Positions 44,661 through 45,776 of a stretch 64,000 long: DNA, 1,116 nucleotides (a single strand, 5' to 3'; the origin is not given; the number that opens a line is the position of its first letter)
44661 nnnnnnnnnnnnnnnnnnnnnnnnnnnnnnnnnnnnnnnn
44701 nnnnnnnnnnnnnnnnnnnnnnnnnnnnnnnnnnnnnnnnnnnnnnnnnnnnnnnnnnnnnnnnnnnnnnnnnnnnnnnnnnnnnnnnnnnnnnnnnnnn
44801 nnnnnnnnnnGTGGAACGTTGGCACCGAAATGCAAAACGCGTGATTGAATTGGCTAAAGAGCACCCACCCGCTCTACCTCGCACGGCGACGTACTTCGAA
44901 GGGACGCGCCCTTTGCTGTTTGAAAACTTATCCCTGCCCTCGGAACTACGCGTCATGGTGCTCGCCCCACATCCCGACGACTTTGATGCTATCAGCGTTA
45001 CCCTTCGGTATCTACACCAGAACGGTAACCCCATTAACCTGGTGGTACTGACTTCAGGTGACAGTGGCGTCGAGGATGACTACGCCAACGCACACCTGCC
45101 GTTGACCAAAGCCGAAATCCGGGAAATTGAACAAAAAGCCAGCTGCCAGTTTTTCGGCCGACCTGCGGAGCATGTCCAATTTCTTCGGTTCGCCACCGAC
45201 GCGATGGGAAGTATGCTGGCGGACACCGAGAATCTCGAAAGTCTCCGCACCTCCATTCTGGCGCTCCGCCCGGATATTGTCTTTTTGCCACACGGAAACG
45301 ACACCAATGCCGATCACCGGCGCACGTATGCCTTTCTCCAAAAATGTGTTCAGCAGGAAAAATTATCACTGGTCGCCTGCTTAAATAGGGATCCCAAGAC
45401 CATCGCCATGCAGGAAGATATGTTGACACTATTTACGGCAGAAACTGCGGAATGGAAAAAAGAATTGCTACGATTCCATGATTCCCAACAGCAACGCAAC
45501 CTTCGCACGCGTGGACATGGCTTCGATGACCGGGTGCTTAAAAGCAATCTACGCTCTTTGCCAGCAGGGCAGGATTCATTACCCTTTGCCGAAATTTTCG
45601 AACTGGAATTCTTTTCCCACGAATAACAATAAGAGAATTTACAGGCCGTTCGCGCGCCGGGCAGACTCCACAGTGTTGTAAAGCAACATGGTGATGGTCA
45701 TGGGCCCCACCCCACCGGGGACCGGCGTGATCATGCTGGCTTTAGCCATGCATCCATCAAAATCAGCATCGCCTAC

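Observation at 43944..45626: Unusual fusion of a QueG-like [4Fe-4S] reductase domain to a LmbE/PIG-L deacetylase domain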

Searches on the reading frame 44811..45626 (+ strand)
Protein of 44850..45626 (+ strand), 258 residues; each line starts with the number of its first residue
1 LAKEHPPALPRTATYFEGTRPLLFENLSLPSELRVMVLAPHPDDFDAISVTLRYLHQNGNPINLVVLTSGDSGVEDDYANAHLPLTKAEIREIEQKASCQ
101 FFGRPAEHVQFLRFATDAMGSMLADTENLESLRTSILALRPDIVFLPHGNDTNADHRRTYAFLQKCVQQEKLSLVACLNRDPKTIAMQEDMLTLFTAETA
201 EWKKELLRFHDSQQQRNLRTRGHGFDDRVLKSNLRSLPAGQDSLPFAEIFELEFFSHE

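Call 29: find_homologous_proteins(query=window:44850-45626:+, max_evalue=0.001)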
Query window:44850-45626:+ (258 aa): 1493 proteins with E <= 0.001 among 1959 candidates; the best 120 are listed.
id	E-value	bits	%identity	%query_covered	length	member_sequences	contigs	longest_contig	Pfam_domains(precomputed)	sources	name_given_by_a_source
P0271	2.8e-110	386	71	96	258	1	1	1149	PF02585.23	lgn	-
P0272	1.3e-95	338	64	93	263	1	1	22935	PF02585.23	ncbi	-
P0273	2.0e-94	334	64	93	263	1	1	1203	PF02585.23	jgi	-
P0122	6.8e-87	309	60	93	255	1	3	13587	PF02585.23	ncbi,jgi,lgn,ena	-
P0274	9.5e-85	302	60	87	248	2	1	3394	PF02585.23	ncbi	-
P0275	4.4e-81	290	60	86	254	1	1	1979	PF02585.23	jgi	jgi:LmbE family N-acetylglucosaminyl deacetylase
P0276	6.1e-81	290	55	95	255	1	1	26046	PF02585.23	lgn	-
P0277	1.7e-80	288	56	93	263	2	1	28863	PF02585.23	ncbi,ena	-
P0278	4.2e-80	287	55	94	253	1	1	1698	PF02585.23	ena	-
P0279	6.9e-80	286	54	95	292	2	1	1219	PF02585.23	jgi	jgi:LmbE family N-acetylglucosaminyl deacetylase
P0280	7.5e-80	286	54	95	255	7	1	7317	PF02585.23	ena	-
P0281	9.3e-80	286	54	95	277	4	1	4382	PF02585.23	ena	-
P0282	7.6e-79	283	53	93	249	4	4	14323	PF02585.23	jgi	jgi:LmbE family N-acetylglucosaminyl deacetylase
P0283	8.2e-79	283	53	94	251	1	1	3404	PF02585.23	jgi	jgi:LmbE family N-acetylglucosaminyl deacetylase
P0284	1.5e-78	282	56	93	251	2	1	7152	PF02585.23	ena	-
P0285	2.5e-78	281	53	94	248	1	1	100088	PF02585.23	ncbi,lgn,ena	-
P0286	2.9e-78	281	56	93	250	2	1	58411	PF02585.23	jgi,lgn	jgi:LmbE family N-acetylglucosaminyl deacetylase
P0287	8.0e-78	280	55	96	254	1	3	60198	PF02585.23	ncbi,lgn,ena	-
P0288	2.2e-77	278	53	94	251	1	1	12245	PF02585.23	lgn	-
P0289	4.6e-77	277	57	88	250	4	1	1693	PF02585.23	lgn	-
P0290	8.9e-77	276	53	95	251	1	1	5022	PF02585.23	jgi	jgi:LmbE family N-acetylglucosaminyl deacetylase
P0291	1.5e-76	275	54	95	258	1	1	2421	PF02585.23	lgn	-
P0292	2.2e-76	275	52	95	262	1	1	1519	PF02585.23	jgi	jgi:LmbE family N-acetylglucosaminyl deacetylase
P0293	2.6e-76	275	54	95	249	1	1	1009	PF02585.23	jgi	jgi:LmbE family N-acetylglucosaminyl deacetylase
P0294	3.0e-76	274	53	96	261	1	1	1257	PF02585.23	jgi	jgi:LmbE family N-acetylglucosaminyl deacetylase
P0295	3.9e-76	274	55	94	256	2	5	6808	PF02585.23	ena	-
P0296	3.9e-76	274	55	90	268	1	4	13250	PF02585.23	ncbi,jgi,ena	jgi:LmbE family N-acetylglucosaminyl deacetylase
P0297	4.6e-76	274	57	91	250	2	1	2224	PF02585.23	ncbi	-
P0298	5.4e-76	274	53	93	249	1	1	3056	PF02585.23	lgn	-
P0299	6.0e-76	273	55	93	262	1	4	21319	PF02585.23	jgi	jgi:LmbE family N-acetylglucosaminyl deacetylase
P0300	6.7e-76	273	54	93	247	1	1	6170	PF02585.23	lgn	-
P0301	7.5e-76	273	54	94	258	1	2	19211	PF02585.23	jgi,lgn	jgi:LmbE family N-acetylglucosaminyl deacetylase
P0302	7.9e-76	273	53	93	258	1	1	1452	PF02585.23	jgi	jgi:LmbE family N-acetylglucosaminyl deacetylase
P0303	8.4e-76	273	52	93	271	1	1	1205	PF02585.23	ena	-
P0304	1.1e-75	272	54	93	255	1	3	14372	PF02585.23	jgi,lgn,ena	jgi:LmbE family N-acetylglucosaminyl deacetylase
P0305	1.5e-75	272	49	94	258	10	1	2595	PF02585.23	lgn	-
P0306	1.5e-75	272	55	93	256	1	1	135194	PF02585.23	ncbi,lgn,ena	-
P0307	1.6e-75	272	55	93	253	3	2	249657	PF02585.23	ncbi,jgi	jgi:LmbE family N-acetylglucosaminyl deacetylase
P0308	2.2e-75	272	56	91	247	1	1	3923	PF02585.23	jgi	jgi:LmbE family N-acetylglucosaminyl deacetylase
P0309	7.4e-75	270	51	96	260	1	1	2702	PF02585.23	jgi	jgi:LmbE family N-acetylglucosaminyl deacetylase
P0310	1.4e-74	269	55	93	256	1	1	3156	PF02585.23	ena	-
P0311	1.4e-74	269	52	94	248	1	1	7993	PF02585.23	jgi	jgi:LmbE family N-acetylglucosaminyl deacetylase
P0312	1.4e-74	269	55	93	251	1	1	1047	PF02585.23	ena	-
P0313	1.6e-74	269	52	93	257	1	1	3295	PF02585.23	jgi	jgi:LmbE family N-acetylglucosaminyl deacetylase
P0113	1.7e-74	269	54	93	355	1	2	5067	PF02585.23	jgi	-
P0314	2.1e-74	268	54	93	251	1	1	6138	PF02585.23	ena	-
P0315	2.6e-74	268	52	95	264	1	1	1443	PF02585.23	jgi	jgi:LmbE family N-acetylglucosaminyl deacetylase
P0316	3.0e-74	268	49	94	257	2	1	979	PF02585.23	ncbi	-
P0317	3.1e-74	268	50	94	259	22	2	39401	PF02585.23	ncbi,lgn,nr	ncbi:MAG: PIG-L family deacetylase [candidate division NC10 bacterium]|nr:PIG-L family deacetylase [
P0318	4.6e-74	267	55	93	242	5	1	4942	PF02585.23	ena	-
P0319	6.1e-74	267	53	93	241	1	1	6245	PF02585.23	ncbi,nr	ncbi:MAG: PIG-L family deacetylase [Chloroflexota bacterium]|nr:MAG: PIG-L family deacetylase [Chlor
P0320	6.7e-74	267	54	92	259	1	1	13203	PF02585.23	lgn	-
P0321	9.3e-74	266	51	94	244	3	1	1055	PF02585.23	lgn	-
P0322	1.2e-73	266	55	92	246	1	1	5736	PF02585.23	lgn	-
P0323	1.2e-73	266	55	91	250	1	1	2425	PF02585.23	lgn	-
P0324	1.3e-73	266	50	99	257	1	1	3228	PF02585.23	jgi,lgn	jgi:LmbE family N-acetylglucosaminyl deacetylase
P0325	1.3e-73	266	54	95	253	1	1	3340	PF02585.23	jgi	-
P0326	1.4e-73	266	53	93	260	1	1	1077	PF02585.23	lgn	-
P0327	2.0e-73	265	53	91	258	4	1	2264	PF02585.23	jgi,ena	-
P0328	3.1e-73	265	50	93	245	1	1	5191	PF02585.23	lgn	-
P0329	3.3e-73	264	51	94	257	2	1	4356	PF02585.23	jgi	-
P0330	3.4e-73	264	54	90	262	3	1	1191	PF02585.23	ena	-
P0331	4.3e-73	264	52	94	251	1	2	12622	PF02585.23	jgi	jgi:LmbE family N-acetylglucosaminyl deacetylase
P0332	5.3e-73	264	54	92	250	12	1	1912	PF02585.23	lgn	-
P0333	5.4e-73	264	54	92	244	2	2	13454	PF02585.23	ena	-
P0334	6.6e-73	263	50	93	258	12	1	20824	PF02585.23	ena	-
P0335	7.4e-73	263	53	93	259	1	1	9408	PF02585.23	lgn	-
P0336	7.7e-73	263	48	93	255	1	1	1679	PF02585.23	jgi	jgi:LmbE family N-acetylglucosaminyl deacetylase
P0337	9.5e-73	263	51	93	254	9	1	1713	PF02585.23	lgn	-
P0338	1.0e-72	263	55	93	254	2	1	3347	PF02585.23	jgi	jgi:LmbE family N-acetylglucosaminyl deacetylase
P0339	1.4e-72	262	53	93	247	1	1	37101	PF02585.23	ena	-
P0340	1.5e-72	262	53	91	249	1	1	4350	PF02585.23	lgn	-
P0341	1.6e-72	262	52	93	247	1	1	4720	PF02585.23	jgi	jgi:LmbE family N-acetylglucosaminyl deacetylase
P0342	1.7e-72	262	53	93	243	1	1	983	PF02585.23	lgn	-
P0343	1.7e-72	262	53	90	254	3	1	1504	PF02585.23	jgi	jgi:LmbE family N-acetylglucosaminyl deacetylase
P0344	2.1e-72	262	50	95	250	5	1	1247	PF02585.23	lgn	-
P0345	2.1e-72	262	51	90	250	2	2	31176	PF02585.23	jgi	-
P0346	2.4e-72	262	49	95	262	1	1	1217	PF02585.23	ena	-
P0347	2.4e-72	262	50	93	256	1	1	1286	PF02585.23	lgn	-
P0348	2.7e-72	261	53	92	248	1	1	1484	PF02585.23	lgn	-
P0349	3.0e-72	261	48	94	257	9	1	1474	PF02585.23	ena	-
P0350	3.0e-72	261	53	93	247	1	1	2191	PF02585.23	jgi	jgi:LmbE family N-acetylglucosaminyl deacetylase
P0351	3.1e-72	261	53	93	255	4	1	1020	PF02585.23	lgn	-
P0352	3.2e-72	261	51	95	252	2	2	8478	PF02585.23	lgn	-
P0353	3.4e-72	261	53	93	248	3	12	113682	PF02585.23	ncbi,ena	-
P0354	3.4e-72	261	52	93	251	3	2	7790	PF02585.23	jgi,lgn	jgi:LmbE family N-acetylglucosaminyl deacetylase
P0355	4.9e-72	261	51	95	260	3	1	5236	PF02585.23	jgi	jgi:LmbE family N-acetylglucosaminyl deacetylase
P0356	4.9e-72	261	52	93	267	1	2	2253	PF02585.23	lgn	-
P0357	6.3e-72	260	53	92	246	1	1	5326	PF02585.23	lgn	-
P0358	6.6e-72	260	51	92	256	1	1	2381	PF02585.23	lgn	-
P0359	8.8e-72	260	48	94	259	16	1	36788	PF02585.23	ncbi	-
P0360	1.0e-71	260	52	94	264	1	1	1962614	PF02585.23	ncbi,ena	-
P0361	1.2e-71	259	54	92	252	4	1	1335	PF02585.23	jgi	jgi:LmbE family N-acetylglucosaminyl deacetylase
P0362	1.2e-71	259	52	92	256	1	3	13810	PF02585.23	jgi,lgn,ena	jgi:LmbE family N-acetylglucosaminyl deacetylase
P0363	1.2e-71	259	51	92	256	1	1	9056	PF02585.23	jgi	jgi:LmbE family N-acetylglucosaminyl deacetylase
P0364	1.3e-71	259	53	86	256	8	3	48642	PF02585.23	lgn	-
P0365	1.4e-71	259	49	94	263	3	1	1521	PF02585.23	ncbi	-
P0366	1.4e-71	259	55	91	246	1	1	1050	PF02585.23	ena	-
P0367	1.5e-71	259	54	93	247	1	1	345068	PF02585.23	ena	-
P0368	1.6e-71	259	52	93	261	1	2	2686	PF02585.23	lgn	-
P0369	1.7e-71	259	55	91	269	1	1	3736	PF02585.23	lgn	-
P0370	2.1e-71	259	52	86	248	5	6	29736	PF02585.23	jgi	jgi:LmbE family N-acetylglucosaminyl deacetylase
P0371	2.1e-71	259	53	91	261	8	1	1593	PF02585.23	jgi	-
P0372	2.3e-71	258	51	90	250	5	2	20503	PF02585.23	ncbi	-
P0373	2.4e-71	258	51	95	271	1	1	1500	PF02585.23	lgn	-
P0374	2.5e-71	258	53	93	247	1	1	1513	PF02585.23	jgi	jgi:LmbE family N-acetylglucosaminyl deacetylase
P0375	2.6e-71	258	53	93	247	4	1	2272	PF02585.23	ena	-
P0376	2.8e-71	258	51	92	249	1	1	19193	PF02585.23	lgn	-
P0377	3.1e-71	258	51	91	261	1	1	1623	PF02585.23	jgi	jgi:LmbE family N-acetylglucosaminyl deacetylase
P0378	3.2e-71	258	53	93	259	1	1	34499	PF02585.23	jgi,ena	-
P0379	3.6e-71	258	49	94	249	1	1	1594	PF02585.23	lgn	-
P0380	3.7e-71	258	48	95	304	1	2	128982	PF02585.23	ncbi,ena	-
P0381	4.3e-71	258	52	92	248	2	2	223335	PF02585.23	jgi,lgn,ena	-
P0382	4.4e-71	257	51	94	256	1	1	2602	PF02585.23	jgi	jgi:LmbE family N-acetylglucosaminyl deacetylase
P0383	5.0e-71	257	52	93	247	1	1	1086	PF02585.23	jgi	-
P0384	5.1e-71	257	51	92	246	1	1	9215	PF02585.23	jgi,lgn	-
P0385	5.7e-71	257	53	90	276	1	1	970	PF02585.23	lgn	-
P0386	5.9e-71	257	51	91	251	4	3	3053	PF02585.23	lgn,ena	-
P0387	6.1e-71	257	52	93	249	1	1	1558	PF02585.23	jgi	jgi:LmbE family N-acetylglucosaminyl deacetylase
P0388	6.8e-71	257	53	93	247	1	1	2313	PF02585.23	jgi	jgi:LmbE family N-acetylglucosaminyl deacetylase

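Call 30: find_encoding_contigs(protein=P0271, flank=5000, max_places=3)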
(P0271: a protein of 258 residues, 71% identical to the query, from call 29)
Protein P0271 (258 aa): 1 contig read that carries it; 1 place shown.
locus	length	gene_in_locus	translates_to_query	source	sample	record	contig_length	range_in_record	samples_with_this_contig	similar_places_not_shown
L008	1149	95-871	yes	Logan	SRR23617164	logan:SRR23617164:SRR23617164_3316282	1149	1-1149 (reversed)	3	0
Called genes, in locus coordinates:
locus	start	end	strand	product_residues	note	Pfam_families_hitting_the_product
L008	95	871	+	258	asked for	PF02585:PIG-L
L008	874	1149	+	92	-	?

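Call 31: find_encoding_contigs(protein=P0272, flank=8000, max_places=2)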
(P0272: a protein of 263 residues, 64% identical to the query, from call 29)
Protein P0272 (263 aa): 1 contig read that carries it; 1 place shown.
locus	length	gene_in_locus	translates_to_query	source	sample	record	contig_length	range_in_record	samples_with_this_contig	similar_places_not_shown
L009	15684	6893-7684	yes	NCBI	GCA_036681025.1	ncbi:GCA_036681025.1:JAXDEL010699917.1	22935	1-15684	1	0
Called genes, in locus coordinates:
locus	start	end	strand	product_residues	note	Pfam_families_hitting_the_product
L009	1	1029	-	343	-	?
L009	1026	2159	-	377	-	PF17761:DUF1016_N, PF06250:YhcG_C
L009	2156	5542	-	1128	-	PF13091:PLDc_2 (weak), PF00176:SNF2-rel_dom (faint), PF00270:DEAD (faint), PF04851:ResIII (faint), PF00271:Helicase_C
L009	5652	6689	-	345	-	PF08240:ADH_N (faint), PF00107:ADH_zinc_N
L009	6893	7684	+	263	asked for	PF02585:PIG-L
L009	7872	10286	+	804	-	PF13088:BNR_2, PF02012:BNR (faint)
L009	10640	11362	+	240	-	-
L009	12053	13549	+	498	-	PF00884:Sulfatase, PF16347:SGSH_C (weak)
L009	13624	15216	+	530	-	PF00884:Sulfatase, PF16347:SGSH_C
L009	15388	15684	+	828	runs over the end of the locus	-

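Call 48: search_protein_families(library=pfam, proteins=[L008:874-1149:+], max_evalue=0.001)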
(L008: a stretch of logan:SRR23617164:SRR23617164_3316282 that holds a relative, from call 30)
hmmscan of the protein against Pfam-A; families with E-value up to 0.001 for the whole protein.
L008:874-1149:+ (92 aa): 0 families

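Call 63: search_solved_structures(query=A2, max_evalue=0.001, show_alignments=1)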
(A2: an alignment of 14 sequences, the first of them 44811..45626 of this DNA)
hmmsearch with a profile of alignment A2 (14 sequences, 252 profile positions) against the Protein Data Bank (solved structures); distinct sequences matched with E-value up to 0.001: 9.
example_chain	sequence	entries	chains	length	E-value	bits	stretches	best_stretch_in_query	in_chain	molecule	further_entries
8bgn_A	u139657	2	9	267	3.2e-10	42.8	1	9-175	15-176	Diacetylchitobiose deacetylase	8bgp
8bgo_A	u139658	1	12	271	3.4e-10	42.8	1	10-175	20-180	Diacetylchitobiose deacetylase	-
3we7_A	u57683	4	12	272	3.9e-10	42.5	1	12-167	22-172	Putative uncharacterized protein PH0499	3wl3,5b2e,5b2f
3wl4_A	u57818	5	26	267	1.7e-09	40.5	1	10-175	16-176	Uncharacterized protein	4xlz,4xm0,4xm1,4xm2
2ixd_A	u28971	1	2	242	5.7e-08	35.5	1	26-165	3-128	LMBE-RELATED PROTEIN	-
1uan_A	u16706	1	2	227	1.6e-07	34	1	27-165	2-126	hypothetical protein TT1542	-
5bmo_A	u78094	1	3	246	4.7e-07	32.5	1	27-147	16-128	Putative uncharacterized protein LnmX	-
6p2t_A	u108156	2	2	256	3e-06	29.8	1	26-164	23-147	N-acetyl-alpha-D-glucosaminyl L-malate deacetylase 1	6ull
5cgz_A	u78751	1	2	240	0.00016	24.2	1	28-161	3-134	4-oxalmesaconate hydratase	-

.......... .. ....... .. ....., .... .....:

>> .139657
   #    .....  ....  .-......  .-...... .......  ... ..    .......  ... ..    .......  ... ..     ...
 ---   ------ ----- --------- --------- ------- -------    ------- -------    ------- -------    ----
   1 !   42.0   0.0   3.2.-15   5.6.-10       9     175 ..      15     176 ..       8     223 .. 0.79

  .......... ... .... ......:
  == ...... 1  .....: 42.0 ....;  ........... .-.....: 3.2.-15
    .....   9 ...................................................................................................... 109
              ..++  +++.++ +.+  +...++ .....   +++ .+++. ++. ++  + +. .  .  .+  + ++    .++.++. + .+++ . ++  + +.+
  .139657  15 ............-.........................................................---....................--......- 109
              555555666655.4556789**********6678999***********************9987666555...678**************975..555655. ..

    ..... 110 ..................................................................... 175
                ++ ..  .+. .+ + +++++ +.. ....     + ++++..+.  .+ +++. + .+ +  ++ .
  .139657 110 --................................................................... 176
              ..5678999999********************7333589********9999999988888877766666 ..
